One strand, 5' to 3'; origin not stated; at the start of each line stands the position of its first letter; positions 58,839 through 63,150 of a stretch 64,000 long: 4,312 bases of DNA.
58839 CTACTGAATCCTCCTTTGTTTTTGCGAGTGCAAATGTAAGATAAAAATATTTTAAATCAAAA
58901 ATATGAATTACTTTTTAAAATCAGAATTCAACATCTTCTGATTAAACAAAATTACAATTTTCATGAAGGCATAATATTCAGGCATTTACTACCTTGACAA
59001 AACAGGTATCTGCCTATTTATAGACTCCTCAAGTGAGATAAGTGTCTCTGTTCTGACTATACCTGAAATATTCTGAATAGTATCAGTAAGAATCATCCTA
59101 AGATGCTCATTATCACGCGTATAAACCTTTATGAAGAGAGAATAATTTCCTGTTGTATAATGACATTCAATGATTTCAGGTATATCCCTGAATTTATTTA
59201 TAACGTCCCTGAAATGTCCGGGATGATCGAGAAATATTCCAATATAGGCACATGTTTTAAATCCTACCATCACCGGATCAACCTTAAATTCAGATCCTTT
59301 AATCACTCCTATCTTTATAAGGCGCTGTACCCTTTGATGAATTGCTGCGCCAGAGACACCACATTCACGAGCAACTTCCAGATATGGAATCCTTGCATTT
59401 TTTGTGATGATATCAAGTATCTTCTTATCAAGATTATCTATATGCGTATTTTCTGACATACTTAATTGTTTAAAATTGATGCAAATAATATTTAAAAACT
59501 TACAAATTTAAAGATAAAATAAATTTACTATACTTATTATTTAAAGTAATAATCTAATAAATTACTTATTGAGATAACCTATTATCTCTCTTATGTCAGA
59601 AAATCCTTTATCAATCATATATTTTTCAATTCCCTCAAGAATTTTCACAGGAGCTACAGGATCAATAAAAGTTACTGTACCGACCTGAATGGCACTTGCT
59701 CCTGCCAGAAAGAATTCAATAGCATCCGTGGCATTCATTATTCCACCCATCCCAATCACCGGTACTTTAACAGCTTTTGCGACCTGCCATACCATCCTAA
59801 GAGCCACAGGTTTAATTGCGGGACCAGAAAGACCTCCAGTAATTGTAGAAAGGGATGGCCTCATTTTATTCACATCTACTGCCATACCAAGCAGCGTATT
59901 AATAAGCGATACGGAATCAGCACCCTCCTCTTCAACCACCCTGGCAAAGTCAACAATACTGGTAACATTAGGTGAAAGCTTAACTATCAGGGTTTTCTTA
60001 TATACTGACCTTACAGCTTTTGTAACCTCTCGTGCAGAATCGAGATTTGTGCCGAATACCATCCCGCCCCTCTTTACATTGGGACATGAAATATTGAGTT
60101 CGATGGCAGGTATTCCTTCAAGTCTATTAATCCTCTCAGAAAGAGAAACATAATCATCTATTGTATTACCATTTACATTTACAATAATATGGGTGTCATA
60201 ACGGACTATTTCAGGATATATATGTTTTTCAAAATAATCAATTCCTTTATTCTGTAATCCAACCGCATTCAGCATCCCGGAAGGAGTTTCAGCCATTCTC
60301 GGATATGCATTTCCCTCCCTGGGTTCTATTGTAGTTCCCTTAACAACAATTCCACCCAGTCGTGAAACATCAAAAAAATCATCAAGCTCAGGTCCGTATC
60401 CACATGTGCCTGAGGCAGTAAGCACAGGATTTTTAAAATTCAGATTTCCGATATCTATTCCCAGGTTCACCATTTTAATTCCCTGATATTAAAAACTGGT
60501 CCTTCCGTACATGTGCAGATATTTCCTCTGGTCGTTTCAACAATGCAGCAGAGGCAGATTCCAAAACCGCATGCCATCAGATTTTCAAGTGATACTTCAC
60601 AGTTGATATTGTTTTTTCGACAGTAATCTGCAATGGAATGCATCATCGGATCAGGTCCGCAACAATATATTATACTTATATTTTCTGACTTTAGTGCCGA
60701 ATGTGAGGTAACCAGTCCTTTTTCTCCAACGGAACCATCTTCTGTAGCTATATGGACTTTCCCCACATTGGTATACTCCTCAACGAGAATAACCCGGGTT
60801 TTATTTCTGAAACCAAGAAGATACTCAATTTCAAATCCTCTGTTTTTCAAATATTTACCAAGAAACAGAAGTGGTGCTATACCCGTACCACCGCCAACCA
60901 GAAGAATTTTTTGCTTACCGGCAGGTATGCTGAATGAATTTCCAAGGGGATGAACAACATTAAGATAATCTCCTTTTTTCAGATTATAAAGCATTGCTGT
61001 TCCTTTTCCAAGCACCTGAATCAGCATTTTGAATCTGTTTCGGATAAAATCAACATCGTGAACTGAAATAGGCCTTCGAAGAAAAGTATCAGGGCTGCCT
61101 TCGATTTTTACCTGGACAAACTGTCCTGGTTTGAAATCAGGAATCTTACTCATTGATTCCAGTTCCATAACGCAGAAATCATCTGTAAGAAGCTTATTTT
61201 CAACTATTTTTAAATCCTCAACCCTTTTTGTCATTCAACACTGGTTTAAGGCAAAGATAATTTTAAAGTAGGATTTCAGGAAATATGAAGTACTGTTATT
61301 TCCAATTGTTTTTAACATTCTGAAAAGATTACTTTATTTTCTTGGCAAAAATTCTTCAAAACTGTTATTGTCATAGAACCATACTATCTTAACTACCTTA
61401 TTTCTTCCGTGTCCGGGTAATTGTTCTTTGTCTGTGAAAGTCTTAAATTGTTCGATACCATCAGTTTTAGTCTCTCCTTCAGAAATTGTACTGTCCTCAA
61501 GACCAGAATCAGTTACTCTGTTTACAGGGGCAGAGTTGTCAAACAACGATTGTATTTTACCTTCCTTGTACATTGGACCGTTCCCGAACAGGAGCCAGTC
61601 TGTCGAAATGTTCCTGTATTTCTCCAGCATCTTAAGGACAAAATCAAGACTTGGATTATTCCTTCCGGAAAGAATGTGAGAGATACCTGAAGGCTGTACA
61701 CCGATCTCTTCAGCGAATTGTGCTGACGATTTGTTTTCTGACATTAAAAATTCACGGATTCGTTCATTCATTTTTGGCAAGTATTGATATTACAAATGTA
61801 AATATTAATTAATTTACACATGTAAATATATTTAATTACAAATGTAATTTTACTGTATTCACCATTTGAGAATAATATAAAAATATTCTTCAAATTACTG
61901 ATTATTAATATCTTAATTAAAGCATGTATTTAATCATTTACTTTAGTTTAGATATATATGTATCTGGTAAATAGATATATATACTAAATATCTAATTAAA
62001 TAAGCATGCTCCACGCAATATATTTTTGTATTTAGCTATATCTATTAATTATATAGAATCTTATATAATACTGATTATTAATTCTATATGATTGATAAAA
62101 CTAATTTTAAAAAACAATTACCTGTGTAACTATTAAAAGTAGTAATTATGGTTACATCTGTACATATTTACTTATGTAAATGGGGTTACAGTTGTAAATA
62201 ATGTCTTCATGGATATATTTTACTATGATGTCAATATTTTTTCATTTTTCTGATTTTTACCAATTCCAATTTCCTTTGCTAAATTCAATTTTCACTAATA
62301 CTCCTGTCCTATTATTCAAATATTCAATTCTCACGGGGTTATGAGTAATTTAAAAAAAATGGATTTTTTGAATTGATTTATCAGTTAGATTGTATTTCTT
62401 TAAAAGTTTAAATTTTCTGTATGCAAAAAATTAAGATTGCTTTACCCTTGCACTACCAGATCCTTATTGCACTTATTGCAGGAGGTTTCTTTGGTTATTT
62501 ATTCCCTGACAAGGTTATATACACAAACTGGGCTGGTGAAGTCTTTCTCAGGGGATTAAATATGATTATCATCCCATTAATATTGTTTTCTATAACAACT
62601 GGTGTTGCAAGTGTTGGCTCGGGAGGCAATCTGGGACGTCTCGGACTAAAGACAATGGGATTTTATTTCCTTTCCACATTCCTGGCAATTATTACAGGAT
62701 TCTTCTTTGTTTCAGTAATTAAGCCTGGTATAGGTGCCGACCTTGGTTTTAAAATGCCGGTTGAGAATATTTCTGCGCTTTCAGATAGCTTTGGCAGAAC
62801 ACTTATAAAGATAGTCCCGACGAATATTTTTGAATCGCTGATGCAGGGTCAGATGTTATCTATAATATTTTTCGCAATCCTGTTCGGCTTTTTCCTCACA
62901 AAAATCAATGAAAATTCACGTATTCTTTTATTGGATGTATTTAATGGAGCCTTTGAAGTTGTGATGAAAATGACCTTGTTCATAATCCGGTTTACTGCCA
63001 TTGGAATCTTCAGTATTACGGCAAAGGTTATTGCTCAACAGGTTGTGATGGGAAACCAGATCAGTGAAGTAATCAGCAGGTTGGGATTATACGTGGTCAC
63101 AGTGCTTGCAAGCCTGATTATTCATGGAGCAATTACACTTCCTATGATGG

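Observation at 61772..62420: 640-bp AT-rich gap with at least 7 copies of a TTACA-N2-TGTAA palindrome next to a small XRE regulator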

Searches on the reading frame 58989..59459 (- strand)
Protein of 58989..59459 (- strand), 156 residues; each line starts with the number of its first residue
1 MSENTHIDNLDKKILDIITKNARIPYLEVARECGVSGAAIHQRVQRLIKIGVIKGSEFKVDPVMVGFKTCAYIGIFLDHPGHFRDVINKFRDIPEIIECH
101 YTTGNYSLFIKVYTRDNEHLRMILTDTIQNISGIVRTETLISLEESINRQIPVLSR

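Call 6: search_protein_families(library=pfam, proteins=[window:58989-59459:-], max_evalue=0.01)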
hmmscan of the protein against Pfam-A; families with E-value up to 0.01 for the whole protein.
window:58989-59459:- (156 aa): 6 families
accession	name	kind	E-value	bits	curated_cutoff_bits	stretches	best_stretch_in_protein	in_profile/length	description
PF01037.27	AsnC_trans_reg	-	4e-19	68.7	25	1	80-145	7-73/73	Lrp/AsnC ligand binding domain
PF13412.12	HTH_24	-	4.9e-15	55.3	21.9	1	8-54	2-48/48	Winged helix-turn-helix DNA-binding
PF13404.12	HTH_AsnC-type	-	3.5e-14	52.8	27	1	7-47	1-41/42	AsnC-type helix-turn-helix domain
PF22451.2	NirdL-like_HTH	-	9.3e-05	22.4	27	1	11-53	1-46/47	Siroheme decarboxylase NirDL-like HTH domain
PF22980.2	Myb_DNA-bind_8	-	0.0033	17.1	27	1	22-49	18-46/50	Myb-like DNA-binding domain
PF01399.33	PCI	-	0.0073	16.9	22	0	14-56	30-72/84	PCI domain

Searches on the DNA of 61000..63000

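Call 14: search_rna_families(source=window, start=61000, end=63000, threshold=evalue, max_evalue=1)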
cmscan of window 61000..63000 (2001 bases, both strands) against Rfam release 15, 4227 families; matches with E-value up to 1: 1.
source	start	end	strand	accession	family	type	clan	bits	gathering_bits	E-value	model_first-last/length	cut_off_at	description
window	61479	61519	-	RF00276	SNORD52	Gene; snRNA; snoRNA; CD-box;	CL00063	19.7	45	0.45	23-64/67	no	Small nucleolar RNA SNORD52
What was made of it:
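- There is no Rfam match at E <= 1 (call 14).
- Tried and rejected: Rfam scan of 61000-63000 at E <= 1: only a spurious snoRNA hit inside the coding region (call 14).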
